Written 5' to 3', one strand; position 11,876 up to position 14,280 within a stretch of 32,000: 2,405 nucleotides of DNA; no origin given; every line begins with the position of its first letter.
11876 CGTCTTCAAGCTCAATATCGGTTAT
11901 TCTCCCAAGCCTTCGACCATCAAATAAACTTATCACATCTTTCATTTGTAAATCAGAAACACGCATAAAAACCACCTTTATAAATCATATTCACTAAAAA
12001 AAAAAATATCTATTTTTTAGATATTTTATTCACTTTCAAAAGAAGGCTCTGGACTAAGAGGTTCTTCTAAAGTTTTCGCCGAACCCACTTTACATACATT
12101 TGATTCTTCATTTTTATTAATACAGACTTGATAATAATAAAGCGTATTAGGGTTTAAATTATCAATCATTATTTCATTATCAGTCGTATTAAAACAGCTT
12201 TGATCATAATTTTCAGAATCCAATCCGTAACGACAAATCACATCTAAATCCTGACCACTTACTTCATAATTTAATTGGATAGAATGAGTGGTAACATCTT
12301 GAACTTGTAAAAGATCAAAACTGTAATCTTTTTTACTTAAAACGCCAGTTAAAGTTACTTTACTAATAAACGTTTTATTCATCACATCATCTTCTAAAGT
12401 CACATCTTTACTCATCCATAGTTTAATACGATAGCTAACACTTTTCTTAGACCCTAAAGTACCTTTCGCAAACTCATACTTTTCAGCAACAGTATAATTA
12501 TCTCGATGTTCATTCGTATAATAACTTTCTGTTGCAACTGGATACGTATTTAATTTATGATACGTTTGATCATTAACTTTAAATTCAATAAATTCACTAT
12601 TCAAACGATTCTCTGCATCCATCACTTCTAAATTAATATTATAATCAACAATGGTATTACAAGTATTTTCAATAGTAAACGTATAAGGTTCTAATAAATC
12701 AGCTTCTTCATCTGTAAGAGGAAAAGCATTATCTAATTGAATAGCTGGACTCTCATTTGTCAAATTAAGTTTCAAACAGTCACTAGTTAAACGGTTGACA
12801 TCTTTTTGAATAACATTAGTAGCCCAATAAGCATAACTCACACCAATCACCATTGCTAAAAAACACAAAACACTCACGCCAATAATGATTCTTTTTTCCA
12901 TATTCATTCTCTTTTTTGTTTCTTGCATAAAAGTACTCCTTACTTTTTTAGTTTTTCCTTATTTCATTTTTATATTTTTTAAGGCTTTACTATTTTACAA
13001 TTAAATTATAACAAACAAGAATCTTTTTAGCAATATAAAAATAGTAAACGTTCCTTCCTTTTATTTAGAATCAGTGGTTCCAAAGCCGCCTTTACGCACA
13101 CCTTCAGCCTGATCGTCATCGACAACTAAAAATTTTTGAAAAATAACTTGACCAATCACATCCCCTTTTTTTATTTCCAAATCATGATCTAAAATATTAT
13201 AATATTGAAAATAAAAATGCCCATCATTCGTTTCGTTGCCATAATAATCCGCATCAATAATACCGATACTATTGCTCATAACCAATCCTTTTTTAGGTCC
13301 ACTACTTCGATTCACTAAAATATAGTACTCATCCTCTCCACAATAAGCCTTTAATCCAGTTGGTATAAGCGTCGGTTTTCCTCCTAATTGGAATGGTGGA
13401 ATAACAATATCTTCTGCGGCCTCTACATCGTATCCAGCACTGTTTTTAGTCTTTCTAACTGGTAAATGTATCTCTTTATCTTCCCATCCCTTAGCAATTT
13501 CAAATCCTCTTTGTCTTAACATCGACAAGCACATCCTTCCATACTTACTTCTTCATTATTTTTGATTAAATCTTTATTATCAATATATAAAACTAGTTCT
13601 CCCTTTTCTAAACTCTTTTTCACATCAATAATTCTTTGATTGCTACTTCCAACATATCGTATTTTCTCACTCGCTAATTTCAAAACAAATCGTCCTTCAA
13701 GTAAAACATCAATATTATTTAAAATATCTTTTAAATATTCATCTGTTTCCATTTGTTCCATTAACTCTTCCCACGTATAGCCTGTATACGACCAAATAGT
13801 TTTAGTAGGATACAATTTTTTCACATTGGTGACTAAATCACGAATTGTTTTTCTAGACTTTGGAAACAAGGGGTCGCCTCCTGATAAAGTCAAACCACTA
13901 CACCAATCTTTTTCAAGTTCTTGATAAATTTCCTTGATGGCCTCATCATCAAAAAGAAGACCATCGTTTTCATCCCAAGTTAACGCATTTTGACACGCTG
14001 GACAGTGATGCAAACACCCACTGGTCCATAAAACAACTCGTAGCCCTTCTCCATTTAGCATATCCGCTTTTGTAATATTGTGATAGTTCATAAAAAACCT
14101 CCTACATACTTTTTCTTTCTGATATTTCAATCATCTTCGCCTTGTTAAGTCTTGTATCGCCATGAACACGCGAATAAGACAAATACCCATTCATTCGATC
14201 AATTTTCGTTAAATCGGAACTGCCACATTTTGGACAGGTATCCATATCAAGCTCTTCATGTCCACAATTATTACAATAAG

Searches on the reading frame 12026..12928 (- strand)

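Call 67: search_protein_families(library=pfam, max_evalue=0.00001, proteins=[window:12026-12928:-])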
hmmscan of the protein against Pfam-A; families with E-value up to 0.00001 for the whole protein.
window:12026-12928:- (300 aa): 1 family
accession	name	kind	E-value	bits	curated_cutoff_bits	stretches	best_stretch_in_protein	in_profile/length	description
PF00041.27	fn3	-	5.4e-06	27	25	0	207-277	6-79/84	Fibronectin type III domain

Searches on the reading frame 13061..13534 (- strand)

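Call 68: search_protein_families(library=pfam, max_evalue=0.00001, proteins=[window:13061-13534:-])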
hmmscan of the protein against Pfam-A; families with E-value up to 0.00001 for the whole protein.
window:13061-13534:- (157 aa): 1 family
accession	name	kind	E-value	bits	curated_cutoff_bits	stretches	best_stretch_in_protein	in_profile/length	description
PF00692.24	dUTPase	-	6.8e-16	58.7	22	1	21-149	2-123/129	dUTPase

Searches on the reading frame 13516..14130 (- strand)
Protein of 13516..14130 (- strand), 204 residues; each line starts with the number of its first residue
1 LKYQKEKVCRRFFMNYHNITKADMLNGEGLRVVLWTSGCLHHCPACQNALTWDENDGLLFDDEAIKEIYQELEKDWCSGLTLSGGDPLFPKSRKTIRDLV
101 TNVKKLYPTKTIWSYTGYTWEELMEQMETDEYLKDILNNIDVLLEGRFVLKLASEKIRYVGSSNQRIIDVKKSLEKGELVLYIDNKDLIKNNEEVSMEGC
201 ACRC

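Call 68: search_protein_families(library=pfam, max_evalue=0.00001, proteins=[window:13516-14130:-])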
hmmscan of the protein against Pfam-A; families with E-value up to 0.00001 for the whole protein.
window:13516-14130:- (204 aa): 2 families
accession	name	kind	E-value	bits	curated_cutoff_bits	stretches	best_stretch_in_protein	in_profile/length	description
PF13353.11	Fer4_12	-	1.3e-43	149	22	1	25-168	1-137/137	4Fe-4S single cluster domain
PF04055.27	Radical_SAM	-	1.9e-06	28.6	29.5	1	35-125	3-90/166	Radical SAM superfamily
